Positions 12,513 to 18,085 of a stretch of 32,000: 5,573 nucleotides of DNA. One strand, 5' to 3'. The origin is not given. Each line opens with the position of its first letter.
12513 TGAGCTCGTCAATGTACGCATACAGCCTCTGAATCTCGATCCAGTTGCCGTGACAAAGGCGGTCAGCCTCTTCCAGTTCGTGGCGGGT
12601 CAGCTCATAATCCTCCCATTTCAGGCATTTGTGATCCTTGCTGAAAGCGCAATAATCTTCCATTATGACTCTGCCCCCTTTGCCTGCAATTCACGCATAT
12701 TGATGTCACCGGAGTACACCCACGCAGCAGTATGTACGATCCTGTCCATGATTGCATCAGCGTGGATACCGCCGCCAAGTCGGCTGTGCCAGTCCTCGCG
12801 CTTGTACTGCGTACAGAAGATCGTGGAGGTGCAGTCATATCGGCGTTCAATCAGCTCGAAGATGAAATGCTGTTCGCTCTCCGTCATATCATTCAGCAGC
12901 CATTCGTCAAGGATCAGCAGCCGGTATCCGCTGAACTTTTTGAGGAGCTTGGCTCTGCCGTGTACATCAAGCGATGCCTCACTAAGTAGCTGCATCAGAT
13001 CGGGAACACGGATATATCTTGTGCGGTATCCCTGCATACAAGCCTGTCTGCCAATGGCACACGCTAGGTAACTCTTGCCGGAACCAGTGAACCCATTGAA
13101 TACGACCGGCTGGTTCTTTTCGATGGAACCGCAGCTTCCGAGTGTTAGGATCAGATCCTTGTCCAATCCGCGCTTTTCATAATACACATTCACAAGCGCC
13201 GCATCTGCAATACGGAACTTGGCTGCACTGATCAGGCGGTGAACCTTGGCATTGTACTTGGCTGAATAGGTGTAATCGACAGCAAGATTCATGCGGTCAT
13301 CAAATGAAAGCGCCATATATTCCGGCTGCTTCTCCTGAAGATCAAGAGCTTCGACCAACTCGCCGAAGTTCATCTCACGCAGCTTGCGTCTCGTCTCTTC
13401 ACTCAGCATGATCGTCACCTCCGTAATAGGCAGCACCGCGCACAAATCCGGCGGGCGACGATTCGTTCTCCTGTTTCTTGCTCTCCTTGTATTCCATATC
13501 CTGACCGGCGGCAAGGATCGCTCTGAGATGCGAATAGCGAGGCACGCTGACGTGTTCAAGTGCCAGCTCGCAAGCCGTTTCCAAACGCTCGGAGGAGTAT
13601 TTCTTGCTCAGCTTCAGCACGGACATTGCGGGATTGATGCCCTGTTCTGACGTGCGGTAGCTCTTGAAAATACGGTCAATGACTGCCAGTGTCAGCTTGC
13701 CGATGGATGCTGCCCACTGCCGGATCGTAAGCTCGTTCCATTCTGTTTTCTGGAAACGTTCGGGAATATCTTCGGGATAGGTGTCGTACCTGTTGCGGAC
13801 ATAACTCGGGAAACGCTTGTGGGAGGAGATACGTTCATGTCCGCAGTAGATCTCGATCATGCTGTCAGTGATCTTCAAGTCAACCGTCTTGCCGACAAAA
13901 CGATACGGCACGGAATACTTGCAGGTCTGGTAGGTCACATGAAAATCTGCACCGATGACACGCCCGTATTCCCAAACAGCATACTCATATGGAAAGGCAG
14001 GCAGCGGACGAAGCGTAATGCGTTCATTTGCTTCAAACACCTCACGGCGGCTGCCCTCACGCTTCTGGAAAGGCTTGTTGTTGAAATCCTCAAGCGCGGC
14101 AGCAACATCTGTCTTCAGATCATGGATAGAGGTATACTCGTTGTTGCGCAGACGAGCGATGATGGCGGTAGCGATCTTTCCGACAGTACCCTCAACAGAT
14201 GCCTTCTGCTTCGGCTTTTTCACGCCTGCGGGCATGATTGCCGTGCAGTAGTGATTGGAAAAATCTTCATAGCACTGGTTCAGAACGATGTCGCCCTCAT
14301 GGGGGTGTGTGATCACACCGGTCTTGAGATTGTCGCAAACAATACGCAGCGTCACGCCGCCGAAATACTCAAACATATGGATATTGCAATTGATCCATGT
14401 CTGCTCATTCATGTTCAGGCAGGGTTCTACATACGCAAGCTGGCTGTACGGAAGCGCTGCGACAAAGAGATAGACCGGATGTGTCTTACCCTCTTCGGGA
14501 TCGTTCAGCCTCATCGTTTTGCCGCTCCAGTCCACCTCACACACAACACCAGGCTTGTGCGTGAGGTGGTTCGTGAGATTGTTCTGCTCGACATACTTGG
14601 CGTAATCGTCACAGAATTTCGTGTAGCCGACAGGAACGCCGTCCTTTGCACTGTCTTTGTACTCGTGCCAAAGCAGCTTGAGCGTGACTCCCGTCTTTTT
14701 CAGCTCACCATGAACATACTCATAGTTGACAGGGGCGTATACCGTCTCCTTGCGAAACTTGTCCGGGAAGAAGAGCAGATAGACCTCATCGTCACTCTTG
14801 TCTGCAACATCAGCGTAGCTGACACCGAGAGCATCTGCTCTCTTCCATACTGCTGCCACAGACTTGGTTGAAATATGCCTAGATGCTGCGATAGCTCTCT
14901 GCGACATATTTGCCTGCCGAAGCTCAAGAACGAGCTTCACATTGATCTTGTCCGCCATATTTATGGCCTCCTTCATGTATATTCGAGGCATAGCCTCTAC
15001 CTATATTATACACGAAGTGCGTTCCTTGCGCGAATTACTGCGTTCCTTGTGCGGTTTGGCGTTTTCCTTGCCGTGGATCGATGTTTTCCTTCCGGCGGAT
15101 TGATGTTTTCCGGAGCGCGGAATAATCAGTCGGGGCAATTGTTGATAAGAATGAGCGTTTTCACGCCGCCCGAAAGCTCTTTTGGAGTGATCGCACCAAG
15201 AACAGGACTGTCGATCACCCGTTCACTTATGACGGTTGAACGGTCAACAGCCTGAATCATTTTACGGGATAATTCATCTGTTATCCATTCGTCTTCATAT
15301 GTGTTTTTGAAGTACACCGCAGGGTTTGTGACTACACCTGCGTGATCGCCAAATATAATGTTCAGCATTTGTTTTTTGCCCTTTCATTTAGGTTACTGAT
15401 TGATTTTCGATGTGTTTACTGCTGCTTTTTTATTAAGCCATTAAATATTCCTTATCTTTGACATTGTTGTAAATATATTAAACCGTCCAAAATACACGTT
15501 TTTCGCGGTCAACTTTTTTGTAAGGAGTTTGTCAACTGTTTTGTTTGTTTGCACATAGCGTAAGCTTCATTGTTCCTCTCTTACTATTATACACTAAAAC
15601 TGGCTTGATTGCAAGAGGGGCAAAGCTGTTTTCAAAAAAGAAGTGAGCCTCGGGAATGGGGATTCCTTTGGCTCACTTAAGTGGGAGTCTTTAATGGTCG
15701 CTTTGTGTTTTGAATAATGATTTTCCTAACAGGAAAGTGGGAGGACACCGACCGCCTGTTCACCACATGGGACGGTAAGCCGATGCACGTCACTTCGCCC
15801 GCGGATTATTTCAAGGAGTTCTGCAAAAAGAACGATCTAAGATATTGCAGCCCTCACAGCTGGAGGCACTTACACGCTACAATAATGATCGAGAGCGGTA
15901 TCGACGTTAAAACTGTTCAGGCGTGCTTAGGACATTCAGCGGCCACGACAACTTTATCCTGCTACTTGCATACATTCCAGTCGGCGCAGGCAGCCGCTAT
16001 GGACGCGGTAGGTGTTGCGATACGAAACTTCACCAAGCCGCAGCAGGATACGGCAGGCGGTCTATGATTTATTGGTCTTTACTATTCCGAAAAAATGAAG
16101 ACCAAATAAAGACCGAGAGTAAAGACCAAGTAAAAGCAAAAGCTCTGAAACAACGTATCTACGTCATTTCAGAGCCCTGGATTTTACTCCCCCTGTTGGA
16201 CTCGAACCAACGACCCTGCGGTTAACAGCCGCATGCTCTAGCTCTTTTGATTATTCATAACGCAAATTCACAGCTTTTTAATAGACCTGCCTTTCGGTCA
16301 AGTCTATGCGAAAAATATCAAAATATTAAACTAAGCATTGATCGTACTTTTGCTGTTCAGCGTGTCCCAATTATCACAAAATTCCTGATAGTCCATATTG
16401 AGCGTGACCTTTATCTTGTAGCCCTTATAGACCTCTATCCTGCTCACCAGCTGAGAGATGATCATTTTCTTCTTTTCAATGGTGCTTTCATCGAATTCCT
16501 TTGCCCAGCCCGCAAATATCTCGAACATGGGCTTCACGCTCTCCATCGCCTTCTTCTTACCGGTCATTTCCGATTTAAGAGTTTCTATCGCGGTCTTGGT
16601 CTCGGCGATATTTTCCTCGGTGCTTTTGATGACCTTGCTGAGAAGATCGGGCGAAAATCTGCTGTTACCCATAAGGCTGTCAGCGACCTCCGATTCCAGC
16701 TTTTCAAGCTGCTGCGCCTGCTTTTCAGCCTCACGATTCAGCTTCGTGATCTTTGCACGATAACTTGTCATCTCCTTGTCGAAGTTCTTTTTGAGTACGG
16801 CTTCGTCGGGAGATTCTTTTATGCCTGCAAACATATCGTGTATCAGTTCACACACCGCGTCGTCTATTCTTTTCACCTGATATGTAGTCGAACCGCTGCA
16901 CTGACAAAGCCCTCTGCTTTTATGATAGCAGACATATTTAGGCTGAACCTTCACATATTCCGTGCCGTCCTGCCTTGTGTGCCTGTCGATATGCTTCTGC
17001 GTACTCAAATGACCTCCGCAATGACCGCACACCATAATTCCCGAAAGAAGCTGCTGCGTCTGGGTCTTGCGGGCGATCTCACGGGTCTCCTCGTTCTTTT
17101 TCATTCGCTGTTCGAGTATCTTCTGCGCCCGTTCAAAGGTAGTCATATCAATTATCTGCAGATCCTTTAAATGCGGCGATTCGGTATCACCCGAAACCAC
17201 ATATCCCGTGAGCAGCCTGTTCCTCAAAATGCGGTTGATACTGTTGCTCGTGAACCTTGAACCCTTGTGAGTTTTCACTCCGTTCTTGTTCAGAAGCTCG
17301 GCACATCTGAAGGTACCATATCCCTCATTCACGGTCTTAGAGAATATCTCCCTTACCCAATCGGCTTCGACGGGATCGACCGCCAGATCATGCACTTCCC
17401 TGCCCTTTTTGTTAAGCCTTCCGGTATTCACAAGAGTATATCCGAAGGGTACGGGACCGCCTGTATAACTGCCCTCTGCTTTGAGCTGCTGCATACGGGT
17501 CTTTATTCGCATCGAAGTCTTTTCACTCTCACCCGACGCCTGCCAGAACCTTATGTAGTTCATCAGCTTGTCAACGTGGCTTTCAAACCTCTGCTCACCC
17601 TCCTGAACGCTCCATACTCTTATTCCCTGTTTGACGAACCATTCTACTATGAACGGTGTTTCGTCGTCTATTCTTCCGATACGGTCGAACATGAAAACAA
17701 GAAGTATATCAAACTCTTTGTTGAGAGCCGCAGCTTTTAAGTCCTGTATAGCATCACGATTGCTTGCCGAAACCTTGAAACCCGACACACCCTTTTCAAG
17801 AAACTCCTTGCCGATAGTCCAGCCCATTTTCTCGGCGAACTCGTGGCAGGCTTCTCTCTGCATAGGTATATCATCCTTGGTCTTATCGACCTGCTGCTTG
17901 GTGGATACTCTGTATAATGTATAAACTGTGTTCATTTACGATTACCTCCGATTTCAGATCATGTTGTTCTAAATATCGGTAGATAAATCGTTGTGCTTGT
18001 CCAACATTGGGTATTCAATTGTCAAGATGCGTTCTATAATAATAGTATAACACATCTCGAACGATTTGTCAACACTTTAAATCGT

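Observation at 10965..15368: Two-gene cassette: small LSGG-motif protein plus Walker-A/B ATPase fused to a Toprim-like domain, a candidate OLD/PARIS-like defence module knocked out twice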

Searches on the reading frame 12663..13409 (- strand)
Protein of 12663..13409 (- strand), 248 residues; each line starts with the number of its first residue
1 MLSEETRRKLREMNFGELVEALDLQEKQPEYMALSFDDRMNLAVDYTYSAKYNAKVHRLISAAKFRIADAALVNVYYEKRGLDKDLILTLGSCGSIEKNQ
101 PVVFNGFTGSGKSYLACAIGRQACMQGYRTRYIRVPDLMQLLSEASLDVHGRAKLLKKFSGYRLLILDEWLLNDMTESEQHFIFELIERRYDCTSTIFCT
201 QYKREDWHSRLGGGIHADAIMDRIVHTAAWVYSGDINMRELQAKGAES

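Call 23: search_protein_families(library=pfam, proteins=[window:12663-13409:-], max_evalue=0.001)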
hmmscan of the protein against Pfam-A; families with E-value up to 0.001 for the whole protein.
window:12663-13409:- (248 aa): 1 family
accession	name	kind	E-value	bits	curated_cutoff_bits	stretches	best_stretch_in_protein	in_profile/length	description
PF01695.23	IstB_IS21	-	7.9e-42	143.8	24.1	1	10-239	3-231/238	IstB-like ATP binding protein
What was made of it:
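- Checked: It encodes an intact IstA-like protein (13399-14991, minus strand; Mu-transpos_C_2/rve) and an IstB (12663-13409, minus strand; IstB_IS21 E=8e-42) (call 23).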

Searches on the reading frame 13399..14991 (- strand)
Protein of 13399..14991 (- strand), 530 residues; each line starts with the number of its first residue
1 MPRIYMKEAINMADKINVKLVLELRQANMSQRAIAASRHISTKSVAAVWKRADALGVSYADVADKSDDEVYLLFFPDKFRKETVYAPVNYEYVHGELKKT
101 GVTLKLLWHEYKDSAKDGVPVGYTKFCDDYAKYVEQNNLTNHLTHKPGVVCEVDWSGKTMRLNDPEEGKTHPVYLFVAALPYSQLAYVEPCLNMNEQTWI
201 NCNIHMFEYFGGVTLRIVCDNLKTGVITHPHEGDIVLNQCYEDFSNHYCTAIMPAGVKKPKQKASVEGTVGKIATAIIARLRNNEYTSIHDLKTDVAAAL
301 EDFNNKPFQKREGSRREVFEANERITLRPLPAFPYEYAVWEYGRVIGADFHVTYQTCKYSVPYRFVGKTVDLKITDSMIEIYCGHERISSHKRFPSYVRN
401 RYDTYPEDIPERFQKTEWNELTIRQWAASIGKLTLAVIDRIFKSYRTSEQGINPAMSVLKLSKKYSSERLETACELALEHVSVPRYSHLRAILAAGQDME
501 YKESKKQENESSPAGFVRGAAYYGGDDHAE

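Call 23: search_protein_families(library=pfam, proteins=[window:13399-14991:-], max_evalue=0.001)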
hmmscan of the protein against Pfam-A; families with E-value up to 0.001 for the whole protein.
window:13399-14991:- (530 aa): 2 families
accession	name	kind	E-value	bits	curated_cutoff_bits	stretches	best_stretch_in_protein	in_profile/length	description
PF22483.2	Mu-transpos_C_2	-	3.7e-17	62.3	27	1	330-394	1-64/73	Mu transposase, C-terminal domain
PF00665.32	rve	-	0.00054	20.6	32.6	0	145-224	2-77/102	Integrase core domain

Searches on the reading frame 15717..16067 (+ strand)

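Call 23: search_protein_families(library=pfam, proteins=[window:15717-16067:+], max_evalue=0.001)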
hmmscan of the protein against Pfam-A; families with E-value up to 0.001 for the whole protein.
window:15717-16067:+ (116 aa): 1 family
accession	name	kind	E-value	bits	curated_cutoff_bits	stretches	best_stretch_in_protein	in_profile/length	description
PF00589.27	Phage_integrase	-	1.9e-15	57.5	27.1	1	10-87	92-169/172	Phage integrase family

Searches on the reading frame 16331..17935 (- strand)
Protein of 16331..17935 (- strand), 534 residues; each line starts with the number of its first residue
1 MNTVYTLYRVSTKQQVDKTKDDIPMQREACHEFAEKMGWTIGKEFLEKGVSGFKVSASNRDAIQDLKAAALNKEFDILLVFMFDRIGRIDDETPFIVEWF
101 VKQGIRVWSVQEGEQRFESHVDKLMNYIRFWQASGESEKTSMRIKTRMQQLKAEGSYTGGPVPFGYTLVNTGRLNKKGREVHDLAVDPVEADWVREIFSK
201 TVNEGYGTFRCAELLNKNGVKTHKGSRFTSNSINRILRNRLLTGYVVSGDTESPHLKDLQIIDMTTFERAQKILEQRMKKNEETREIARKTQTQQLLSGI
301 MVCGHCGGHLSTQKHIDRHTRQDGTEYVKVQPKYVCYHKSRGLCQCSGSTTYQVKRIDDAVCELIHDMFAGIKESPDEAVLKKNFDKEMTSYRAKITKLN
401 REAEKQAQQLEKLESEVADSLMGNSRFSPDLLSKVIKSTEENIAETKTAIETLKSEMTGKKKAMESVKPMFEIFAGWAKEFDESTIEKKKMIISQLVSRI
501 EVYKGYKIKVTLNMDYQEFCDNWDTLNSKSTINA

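Call 23: search_protein_families(library=pfam, proteins=[window:16331-17935:-], max_evalue=0.001)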
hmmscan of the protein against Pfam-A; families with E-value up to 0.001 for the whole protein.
window:16331-17935:- (534 aa): 3 families
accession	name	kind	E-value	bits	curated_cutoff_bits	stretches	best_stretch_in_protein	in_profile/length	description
PF00239.26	Resolvase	-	5.9e-22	78.8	23.3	1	6-156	3-144/145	Resolvase, N terminal domain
PF07508.19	Recombinase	-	8.1e-15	55.4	21.1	1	188-277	1-102/102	Recombinase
PF13408.12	Zn_ribbon_recom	-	4.9e-07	30.5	25.3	1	296-365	1-57/58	Recombinase zinc beta ribbon domain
